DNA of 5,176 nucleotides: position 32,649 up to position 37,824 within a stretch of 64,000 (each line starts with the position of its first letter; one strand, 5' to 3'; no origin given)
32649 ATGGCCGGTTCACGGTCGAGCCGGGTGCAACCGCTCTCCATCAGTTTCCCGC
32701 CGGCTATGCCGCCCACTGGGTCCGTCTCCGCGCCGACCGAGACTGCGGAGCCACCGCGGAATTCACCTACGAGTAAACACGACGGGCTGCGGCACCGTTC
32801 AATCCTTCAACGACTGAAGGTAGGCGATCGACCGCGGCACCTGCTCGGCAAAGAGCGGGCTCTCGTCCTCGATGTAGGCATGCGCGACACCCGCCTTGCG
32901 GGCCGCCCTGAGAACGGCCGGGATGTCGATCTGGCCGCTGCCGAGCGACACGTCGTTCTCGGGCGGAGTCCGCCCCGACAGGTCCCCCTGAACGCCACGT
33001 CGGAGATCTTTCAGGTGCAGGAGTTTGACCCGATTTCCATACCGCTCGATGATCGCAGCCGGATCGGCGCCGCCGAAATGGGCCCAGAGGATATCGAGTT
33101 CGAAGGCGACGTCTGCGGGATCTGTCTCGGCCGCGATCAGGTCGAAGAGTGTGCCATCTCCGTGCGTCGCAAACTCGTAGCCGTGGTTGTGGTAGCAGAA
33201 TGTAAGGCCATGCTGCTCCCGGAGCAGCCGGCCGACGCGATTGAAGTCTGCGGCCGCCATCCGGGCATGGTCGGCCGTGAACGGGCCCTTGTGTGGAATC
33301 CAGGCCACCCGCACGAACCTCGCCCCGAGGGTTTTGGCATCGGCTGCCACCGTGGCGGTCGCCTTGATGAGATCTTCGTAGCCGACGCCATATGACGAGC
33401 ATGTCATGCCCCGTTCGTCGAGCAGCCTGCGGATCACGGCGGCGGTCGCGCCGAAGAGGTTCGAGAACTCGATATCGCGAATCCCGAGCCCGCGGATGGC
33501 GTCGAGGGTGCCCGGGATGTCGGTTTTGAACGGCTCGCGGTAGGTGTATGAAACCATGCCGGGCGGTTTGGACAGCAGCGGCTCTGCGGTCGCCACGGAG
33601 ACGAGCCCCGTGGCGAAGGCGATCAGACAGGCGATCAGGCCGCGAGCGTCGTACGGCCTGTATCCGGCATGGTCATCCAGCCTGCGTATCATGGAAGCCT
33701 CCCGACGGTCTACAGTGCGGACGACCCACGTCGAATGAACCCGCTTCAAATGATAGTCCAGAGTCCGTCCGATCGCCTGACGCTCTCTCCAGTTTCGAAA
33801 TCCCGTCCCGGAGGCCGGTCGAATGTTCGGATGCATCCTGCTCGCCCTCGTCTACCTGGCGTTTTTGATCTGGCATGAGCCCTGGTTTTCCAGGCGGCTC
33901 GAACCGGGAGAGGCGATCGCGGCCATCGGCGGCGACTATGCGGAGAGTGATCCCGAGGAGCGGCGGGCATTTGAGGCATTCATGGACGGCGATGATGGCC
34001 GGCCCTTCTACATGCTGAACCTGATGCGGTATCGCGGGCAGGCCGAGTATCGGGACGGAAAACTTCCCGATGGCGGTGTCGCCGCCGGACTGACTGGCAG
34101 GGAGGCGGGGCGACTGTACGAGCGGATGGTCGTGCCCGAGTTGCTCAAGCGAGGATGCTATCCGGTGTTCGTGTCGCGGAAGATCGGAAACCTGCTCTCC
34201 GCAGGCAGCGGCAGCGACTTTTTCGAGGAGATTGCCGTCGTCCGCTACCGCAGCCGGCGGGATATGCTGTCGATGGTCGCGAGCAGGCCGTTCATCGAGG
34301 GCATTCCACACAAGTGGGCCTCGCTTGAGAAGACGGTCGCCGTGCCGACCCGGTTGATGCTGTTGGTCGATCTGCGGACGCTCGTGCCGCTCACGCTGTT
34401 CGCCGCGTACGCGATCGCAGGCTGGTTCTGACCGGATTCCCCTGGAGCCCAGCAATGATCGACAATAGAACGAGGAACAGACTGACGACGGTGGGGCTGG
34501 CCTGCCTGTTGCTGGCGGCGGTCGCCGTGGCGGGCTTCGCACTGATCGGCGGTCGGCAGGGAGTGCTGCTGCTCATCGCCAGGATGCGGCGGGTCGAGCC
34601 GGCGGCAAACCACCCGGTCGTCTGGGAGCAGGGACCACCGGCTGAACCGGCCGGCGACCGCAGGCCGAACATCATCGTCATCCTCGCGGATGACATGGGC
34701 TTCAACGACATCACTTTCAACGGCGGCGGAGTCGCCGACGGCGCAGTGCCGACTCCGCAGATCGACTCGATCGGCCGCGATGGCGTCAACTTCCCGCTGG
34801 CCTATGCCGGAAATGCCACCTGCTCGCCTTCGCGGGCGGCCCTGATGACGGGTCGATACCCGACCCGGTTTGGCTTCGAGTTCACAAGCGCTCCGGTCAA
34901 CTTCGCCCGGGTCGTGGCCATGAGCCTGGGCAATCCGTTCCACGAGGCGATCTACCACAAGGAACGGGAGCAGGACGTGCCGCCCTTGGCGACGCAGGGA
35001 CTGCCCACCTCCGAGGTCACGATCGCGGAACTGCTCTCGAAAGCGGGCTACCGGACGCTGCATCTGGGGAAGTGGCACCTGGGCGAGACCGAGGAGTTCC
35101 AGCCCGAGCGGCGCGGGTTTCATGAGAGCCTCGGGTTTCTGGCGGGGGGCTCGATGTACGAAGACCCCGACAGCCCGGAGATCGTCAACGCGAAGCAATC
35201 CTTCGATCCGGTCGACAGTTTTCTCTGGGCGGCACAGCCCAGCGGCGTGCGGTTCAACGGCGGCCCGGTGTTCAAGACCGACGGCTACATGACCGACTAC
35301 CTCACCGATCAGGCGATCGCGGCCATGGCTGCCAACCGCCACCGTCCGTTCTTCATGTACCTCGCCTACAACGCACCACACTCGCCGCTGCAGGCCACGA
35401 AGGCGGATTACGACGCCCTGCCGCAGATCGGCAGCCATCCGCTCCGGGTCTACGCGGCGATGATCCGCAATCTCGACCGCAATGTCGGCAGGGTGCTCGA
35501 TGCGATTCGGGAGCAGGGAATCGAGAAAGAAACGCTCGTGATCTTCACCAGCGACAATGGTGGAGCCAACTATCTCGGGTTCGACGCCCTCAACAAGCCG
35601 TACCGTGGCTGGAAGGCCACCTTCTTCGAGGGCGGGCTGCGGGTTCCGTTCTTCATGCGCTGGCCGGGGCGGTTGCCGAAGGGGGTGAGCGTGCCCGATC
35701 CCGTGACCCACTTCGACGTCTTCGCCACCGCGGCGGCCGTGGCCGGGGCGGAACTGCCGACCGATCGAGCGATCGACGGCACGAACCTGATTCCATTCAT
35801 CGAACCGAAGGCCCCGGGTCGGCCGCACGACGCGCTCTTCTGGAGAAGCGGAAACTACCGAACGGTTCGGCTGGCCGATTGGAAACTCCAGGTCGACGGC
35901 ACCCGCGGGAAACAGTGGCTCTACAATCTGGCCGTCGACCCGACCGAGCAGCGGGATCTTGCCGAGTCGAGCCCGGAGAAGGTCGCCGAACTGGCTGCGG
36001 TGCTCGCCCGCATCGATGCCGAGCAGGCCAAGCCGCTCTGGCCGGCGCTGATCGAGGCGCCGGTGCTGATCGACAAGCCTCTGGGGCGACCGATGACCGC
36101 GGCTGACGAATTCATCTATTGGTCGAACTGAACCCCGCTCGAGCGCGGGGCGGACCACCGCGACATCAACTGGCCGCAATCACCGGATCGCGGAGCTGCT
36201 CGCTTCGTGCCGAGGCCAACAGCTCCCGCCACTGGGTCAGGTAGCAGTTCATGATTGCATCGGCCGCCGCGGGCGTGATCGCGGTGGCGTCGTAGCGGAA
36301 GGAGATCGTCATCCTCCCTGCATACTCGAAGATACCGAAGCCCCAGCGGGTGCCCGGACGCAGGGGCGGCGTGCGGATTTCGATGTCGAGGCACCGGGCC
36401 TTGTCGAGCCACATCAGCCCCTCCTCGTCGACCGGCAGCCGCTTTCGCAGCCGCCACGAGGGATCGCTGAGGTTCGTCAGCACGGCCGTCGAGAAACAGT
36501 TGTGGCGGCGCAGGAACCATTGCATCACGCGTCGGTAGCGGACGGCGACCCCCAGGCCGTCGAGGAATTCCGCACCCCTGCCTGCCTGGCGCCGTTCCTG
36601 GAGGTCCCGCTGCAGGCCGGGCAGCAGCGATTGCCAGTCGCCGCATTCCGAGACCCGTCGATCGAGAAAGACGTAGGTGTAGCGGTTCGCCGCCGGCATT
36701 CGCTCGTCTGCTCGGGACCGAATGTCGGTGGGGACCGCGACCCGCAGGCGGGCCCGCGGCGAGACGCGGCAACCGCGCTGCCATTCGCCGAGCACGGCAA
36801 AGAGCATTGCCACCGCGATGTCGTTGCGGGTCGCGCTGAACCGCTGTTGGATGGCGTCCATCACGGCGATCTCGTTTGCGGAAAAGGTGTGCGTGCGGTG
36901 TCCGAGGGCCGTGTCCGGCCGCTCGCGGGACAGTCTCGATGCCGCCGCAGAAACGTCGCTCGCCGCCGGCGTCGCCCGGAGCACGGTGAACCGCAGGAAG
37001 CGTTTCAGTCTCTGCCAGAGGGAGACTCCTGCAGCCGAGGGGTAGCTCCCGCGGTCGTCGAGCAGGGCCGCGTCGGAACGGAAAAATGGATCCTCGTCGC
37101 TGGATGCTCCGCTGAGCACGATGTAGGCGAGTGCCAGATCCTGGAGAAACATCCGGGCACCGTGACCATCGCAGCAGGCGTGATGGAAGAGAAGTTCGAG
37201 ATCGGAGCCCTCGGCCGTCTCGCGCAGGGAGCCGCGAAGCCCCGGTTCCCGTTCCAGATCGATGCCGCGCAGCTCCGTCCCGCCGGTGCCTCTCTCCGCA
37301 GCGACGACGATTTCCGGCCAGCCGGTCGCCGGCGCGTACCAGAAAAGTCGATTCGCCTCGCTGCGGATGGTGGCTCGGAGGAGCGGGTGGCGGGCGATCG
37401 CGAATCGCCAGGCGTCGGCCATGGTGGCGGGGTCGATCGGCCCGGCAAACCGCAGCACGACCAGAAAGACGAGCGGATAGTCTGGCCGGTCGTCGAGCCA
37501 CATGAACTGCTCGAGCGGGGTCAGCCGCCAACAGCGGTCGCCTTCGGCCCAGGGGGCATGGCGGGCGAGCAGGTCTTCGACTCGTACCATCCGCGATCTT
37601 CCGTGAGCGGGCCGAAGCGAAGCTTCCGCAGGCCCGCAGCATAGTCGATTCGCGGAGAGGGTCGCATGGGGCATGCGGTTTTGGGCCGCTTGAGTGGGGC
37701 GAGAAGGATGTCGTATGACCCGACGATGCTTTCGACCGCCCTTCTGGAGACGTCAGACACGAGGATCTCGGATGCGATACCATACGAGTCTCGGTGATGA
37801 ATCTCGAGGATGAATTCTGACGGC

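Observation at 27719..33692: Cluster of four exported proteins: TAT TIM-barrel + TAT Gfo/Idh/MocA oxidoreductase + 822-aa unknown + second TIM-barrel (candidate periplasmic oxidative sugar/glycoside-processing module)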

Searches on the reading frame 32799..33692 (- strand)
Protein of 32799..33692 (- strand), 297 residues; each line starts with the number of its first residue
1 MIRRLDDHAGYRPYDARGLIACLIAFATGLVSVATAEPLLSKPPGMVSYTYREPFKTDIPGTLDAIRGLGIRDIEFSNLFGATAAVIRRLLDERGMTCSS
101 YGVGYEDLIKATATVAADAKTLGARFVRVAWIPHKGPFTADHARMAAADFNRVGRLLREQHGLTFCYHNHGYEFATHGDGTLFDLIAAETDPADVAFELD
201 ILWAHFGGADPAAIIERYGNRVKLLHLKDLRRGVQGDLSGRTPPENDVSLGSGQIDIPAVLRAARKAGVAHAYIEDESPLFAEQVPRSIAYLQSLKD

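Call 6: search_protein_families(library=pfam, proteins=[window:32799-33692:-], max_evalue=0.01)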
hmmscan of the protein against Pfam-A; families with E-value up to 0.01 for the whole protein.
window:32799-33692:- (297 aa): 1 family
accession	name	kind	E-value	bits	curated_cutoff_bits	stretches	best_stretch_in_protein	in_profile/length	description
PF01261.30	AP_endonuc_2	-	1.3e-13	51.6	31.1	1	64-275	2-226/249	Xylose isomerase-like TIM barrel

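Call 7: search_protein_families(library=ncbifam, proteins=[window:32799-33692:-], max_evalue=0.01)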
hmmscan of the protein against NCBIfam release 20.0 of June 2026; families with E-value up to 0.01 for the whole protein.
window:32799-33692:- (297 aa): 1 family
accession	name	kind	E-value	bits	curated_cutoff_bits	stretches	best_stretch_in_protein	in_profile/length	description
TIGR04379.1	myo_inos_iolE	equivalog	1.3e-14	54.4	290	1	134-237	119-219/290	myo-inosose-2 dehydratase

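Call 42: search_solved_structures(query=window:32799-33692:-, max_evalue=0.01)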
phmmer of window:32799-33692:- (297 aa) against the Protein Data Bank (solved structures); distinct sequences matched with E-value up to 0.01: 7.
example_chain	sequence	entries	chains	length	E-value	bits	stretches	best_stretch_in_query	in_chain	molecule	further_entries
8tct_A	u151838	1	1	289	6.4e-16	61.7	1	116-238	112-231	Sugar phosphate isomerase/epimerase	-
8tcs_D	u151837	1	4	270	5.5e-15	58.6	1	117-239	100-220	Xylose isomerase-like TIM barrel domain-containing protein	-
8tcd_B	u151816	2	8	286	6.5e-15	58.4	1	117-239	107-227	Sugar phosphate isomerase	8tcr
3obe_A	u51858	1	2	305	8.2e-14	54.8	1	183-237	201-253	Sugar phosphate isomerase/epimerase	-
3l23_A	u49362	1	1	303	1.4e-12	50.8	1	177-230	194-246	Sugar phosphate isomerase/epimerase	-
8bvk_A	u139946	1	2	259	6.3e-12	48.6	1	64-286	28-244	Xylose isomerase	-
3lmz_A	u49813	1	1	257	2.3e-05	27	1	161-269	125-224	Putative sugar isomerase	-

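Call 50: search_solved_structures(query=window:32799-33692:-, max_evalue=1e-10, show_alignments=3)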
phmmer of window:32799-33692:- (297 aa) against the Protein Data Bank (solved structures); distinct sequences matched with E-value up to 1e-10: 6.
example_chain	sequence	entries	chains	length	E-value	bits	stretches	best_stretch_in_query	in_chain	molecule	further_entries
8tct_A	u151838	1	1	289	6.4e-16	61.7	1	116-238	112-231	Sugar phosphate isomerase/epimerase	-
8tcs_D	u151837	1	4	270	5.5e-15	58.6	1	117-239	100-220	Xylose isomerase-like TIM barrel domain-containing protein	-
8tcd_B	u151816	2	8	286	6.5e-15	58.4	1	117-239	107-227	Sugar phosphate isomerase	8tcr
3obe_A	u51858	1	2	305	8.2e-14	54.8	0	183-237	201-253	Sugar phosphate isomerase/epimerase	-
3l23_A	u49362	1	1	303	1.4e-12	50.8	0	177-230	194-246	Sugar phosphate isomerase/epimerase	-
8bvk_A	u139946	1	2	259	6.3e-12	48.6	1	64-286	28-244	Xylose isomerase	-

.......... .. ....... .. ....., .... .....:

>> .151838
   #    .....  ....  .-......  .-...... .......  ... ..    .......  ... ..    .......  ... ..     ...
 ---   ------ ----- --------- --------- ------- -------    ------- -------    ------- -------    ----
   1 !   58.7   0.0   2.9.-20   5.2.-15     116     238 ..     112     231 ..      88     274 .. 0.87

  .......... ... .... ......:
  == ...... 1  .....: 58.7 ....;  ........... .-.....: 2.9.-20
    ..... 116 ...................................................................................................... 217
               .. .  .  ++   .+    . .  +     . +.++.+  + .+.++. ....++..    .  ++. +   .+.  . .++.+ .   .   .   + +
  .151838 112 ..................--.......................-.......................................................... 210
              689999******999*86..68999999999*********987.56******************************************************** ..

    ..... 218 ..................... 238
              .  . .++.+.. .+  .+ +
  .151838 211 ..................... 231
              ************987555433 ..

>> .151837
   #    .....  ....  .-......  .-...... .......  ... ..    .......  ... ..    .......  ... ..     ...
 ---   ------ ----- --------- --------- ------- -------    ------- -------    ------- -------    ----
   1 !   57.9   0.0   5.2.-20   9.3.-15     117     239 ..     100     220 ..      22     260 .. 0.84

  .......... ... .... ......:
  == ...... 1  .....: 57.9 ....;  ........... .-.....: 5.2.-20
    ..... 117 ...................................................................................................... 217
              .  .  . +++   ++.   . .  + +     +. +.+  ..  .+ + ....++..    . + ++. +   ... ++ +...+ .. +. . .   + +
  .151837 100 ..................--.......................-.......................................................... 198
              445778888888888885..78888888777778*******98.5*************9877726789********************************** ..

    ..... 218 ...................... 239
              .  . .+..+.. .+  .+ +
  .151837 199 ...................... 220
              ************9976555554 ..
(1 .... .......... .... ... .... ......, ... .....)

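Call 72: find_homologous_proteins(query=window:32799-33692:-, max_evalue=1e-20)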
Query window:32799-33692:- (297 aa): 3033 proteins with E <= 1e-20 among 8000 candidates; the best 120 are listed.
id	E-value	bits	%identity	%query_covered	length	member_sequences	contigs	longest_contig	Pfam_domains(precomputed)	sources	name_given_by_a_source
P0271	1.5e-181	620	93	100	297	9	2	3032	PF01261.31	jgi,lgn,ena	jgi:sugar phosphate isomerase/epimerase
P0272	7.5e-162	556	84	99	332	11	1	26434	PF01261.31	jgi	-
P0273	9.1e-158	542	84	96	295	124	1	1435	PF01261.31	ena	-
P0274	7.6e-133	460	72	93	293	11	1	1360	PF01261.31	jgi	-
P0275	6.9e-127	441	69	94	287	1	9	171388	PF01261.31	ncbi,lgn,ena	-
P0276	7.5e-125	434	68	97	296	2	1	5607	PF01261.31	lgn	-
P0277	1.3e-124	433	68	94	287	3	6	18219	PF01261.31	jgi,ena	jgi:sugar phosphate isomerase/epimerase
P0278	1.9e-124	433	74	88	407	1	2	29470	PF01261.31,PF07876.19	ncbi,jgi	jgi:sugar phosphate isomerase/epimerase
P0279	2.0e-124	433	67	94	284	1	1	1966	PF01261.31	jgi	jgi:sugar phosphate isomerase/epimerase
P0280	4.2e-124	432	69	92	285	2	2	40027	PF01261.31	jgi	jgi:sugar phosphate isomerase/epimerase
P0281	5.1e-124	431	67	96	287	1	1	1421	PF01261.31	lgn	-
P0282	7.9e-124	431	70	92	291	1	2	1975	PF01261.31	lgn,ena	-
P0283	1.9e-123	430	69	93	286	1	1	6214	PF01261.31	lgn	-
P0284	3.6e-123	429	69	93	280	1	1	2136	PF01261.31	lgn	-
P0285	6.3e-123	428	66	93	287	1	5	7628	PF01261.31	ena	-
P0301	2.4e-120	419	66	93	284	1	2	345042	PF01261.31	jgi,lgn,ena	-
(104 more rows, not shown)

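Call 77: find_encoding_contigs(protein=P0272, flank=6000, max_places=1)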
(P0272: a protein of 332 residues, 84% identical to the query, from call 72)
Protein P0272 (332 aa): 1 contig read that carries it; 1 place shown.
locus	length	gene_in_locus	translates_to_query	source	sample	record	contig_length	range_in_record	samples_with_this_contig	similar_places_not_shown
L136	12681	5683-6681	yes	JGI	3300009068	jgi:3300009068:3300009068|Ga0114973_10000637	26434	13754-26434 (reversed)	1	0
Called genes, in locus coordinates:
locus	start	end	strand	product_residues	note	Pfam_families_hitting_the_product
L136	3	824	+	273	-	?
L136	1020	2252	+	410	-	-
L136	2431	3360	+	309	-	PF01261:AP_endonuc_2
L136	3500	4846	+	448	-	PF13378:MR_MLE_C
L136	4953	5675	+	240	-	PF01791:DeoC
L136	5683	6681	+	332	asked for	PF01261:AP_endonuc_2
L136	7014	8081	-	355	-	-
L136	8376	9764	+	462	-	PF01408:GFO_IDH_MocA (weak)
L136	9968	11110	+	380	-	PF14240:YHYH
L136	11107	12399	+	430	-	PF13570:Beta-prop_ACSF4 (faint), PF01011:PQQ (faint), PF13360:PQQ_2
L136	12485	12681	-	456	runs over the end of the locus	PF01408:GFO_IDH_MocA, PF19051:GFO_IDH_MocA_C2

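Call 78: find_encoding_contigs(protein=P0275, flank=6000, max_places=1)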
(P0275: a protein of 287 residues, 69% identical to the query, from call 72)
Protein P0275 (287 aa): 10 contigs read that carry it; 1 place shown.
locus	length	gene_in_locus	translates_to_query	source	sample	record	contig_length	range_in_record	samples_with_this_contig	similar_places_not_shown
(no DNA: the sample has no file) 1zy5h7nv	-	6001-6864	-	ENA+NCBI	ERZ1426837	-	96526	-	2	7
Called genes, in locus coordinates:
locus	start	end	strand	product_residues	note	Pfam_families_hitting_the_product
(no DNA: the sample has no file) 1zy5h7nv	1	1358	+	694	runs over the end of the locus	PF00009:GTP_EFTU, PF03144:GTP_EFTU_D2, PF22042:EF-G_D2, PF14492:EFG_III, PF16658:RF3_C (weak), PF03764:EFG_IV, PF00679:EFG_C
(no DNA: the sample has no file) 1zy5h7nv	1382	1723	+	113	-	PF00581:Rhodanese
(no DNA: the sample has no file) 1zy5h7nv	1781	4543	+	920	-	PF21231:GH141_M (faint), PF05048:NosD (faint), PF13229:Beta_helix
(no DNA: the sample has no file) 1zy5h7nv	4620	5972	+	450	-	PF13529:Peptidase_C39_2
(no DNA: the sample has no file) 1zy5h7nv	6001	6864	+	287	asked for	PF01261:AP_endonuc_2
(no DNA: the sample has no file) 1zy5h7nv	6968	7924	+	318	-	PF13385:Laminin_G_3 (faint)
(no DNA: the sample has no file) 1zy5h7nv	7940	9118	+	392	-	PF07676:PD40 (faint), PF26549:Tricorn_N (faint)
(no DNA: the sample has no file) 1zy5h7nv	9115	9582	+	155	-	-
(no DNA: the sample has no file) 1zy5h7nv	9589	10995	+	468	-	PF03062:MBOAT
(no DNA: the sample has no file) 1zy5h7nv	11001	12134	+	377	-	PF16822:ALGX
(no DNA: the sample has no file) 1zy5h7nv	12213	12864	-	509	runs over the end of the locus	-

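Call 79: find_encoding_contigs(protein=P0301, flank=6000, max_places=1)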
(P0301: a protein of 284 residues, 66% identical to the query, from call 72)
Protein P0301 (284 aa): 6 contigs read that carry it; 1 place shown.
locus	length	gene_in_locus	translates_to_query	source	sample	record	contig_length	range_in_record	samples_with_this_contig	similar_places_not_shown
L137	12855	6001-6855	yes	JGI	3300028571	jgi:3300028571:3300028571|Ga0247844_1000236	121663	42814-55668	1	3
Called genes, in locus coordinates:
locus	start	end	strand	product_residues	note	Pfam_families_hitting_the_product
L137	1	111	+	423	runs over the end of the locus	PF07586:HXXSHH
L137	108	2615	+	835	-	PF07626:PSD3, PF07637:PSD5, PF07631:PSD4, PF07627:PSCyt3, PF07624:PSD2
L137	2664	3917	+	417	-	PF03641:Lysine_decarbox (weak), PF18306:LDcluster4, PF03641:Lysine_decarbox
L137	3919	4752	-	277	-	PF08448:PAS_4, PF12840:HTH_20 (faint), PF00165:HTH_AraC, PF12833:HTH_18, PF00165:HTH_AraC (weak)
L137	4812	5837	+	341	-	PF08240:ADH_N, PF16912:Glu_dehyd_C (weak), PF00107:ADH_zinc_N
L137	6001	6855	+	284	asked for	PF01261:AP_endonuc_2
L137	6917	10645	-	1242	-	PF25174:Beta-prop_THOC3, PF25175:Beta-prop_WDR5, PF23414:Beta-prop_EML_2, PF24807:WD40_CDC20-Fz, PF24814:WD40_Prp19, PF23381:Beta-prop_IFT122_1st, PF24105:Beta-prop_CAF1B_HIR1, PF24805:EIF3I, +99 more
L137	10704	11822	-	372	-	PF01636:APH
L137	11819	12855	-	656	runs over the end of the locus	PF00795:CN_hydrolase, PF02540:NAD_synthase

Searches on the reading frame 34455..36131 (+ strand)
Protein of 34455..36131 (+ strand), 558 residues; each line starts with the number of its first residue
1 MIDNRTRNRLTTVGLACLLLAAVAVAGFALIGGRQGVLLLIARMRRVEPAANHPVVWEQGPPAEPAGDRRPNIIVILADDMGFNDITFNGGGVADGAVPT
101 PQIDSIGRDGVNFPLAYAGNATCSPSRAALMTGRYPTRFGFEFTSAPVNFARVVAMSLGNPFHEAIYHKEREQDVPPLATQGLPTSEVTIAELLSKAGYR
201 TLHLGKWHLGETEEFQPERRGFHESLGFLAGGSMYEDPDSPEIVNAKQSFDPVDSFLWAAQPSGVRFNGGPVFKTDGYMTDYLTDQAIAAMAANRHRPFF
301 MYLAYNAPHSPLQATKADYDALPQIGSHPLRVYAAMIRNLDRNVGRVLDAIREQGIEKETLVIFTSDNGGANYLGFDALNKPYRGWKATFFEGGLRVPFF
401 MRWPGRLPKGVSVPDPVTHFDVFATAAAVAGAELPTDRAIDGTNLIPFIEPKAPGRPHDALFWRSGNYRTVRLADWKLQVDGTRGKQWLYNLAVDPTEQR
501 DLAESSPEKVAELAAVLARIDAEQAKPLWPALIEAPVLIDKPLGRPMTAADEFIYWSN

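Call 6: search_protein_families(library=pfam, proteins=[window:34455-36131:+], max_evalue=0.01)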
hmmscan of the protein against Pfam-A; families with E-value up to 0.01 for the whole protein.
window:34455-36131:+ (558 aa): 3 families
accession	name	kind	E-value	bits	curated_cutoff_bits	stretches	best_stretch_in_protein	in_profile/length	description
PF00884.28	Sulfatase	-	2.5e-56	191.7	25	1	71-431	1-300/301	Sulfatase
PF01663.27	Phosphodiest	-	9.6e-08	32.4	23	1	99-372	19-223/342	Type I phosphodiesterase / nucleotide pyrophosphatase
PF16347.10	SGSH_C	-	2.9e-07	31.2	29.3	1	388-505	9-134/154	N-sulphoglucosamine sulphohydrolase, C-terminal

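Call 7: search_protein_families(library=ncbifam, proteins=[window:34455-36131:+], max_evalue=0.01)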
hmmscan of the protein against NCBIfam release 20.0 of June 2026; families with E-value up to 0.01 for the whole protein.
window:34455-36131:+ (558 aa): 5 families
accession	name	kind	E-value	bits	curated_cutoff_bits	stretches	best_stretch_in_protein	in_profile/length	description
NF010322.0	PRK13759.1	equivalog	4e-35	121.3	481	3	331-507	268-441/486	arylsulfatase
TIGR03417.1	chol_sulfatase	equivalog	2.3e-31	109.3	433.45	2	331-519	253-435/500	choline-sulfatase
NF045661.1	HdlasePehA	equivalog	1.1e-23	83.6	900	3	332-462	283-405/506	phosphoric/sulfuric ester hydrolase PehA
NF052527.1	Mn_arylsulf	exception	4e-19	68.9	850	2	331-506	265-435/479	manganese-dependent arylsulfatase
NF038282.1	LapC_YejM_PbgA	exception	0.00022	19.7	825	1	294-425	386-495/584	LPS biosynthesis-modulating metalloenzyme YejM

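Call 99: search_solved_structures(query=window:34455-36131:+, max_evalue=1e-20)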
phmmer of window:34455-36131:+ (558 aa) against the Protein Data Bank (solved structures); distinct sequences matched with E-value up to 1e-20: 53.
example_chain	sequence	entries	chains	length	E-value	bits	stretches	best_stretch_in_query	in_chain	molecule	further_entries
6bia_A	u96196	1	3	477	7.5e-78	265.8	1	181-529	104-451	Sulfatase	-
6prm_A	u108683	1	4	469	2.6e-76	260.7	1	69-529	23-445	exo-4S-kappa carrageenan S1 sulfatase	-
6b0j_A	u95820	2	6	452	4e-75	256.8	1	181-529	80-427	Iota-carrageenan sulfatase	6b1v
6b0k_A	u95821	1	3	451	4.1e-75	256.8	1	180-529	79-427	Iota-carrageenan sulfatase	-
6psm_A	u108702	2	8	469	7.8e-75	255.9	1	69-529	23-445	exo-4S-kappa carrageenan S1 sulfatase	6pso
9hh3_A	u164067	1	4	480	7.9e-74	252.5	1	167-533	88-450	Sulfatase, family S1-19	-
9hh2_A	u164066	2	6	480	2.2e-72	247.8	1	68-533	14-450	Sulfatase, family S1-19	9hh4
9fo1_A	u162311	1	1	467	3.5e-61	210.8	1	70-518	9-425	k-carrageenan sulfatase S1_16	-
6ust_A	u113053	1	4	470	3.8e-53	184.3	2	332-517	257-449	N-acetylgalactosamine 6-sulfate sulfatase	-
4fdi_A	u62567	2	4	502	2.4e-50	175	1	176-457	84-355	N-acetylgalactosamine-6-sulfatase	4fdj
3ed4_A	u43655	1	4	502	1.1e-47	166.3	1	182-508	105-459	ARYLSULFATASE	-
8eg3_A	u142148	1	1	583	5.7e-47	163.9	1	279-469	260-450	Steryl-sulfatase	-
7stt_A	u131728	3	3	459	8.9e-47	163.2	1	333-517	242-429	N-acetylgalactosamine-6-sulfatase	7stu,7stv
1p49_A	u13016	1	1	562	2.1e-46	162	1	279-469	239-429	STERYL-SULFATASE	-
7an1_AAA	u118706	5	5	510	7e-45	157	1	65-517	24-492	Arylsulfatase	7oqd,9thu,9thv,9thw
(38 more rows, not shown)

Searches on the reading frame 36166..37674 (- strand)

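Call 6: search_protein_families(library=pfam, proteins=[window:36166-37674:-], max_evalue=0.01)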
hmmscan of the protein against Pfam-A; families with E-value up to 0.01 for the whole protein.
window:36166-37674:- (502 aa): 1 family
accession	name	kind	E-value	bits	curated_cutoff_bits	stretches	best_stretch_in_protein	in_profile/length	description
PF00668.25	Condensation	-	2.4e-06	27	30.6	1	72-194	31-169/456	Condensation domain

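Call 80: search_protein_families(library=ncbifam, proteins=[window:36166-37674:-], max_evalue=0.01)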
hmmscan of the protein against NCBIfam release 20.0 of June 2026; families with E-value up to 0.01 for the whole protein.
window:36166-37674:- (502 aa): 3 families
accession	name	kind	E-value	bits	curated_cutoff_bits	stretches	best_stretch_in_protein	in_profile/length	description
TIGR02946.1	acyl_WS_DGAT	subfamily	5.6e-08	32.1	309.95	1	163-367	135-341/453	wax ester/triacylglycerol synthase family O-acyltransferase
NF006787.0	PRK09294.1-1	subfamily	9.3e-06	24.8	396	1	74-297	28-241/420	acyltransferase PapA5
NF004282.0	PRK05691.1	subfamily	0.00068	15.7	4090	0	136-192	2887-2944/4334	non-ribosomal peptide synthase/polyketide synthase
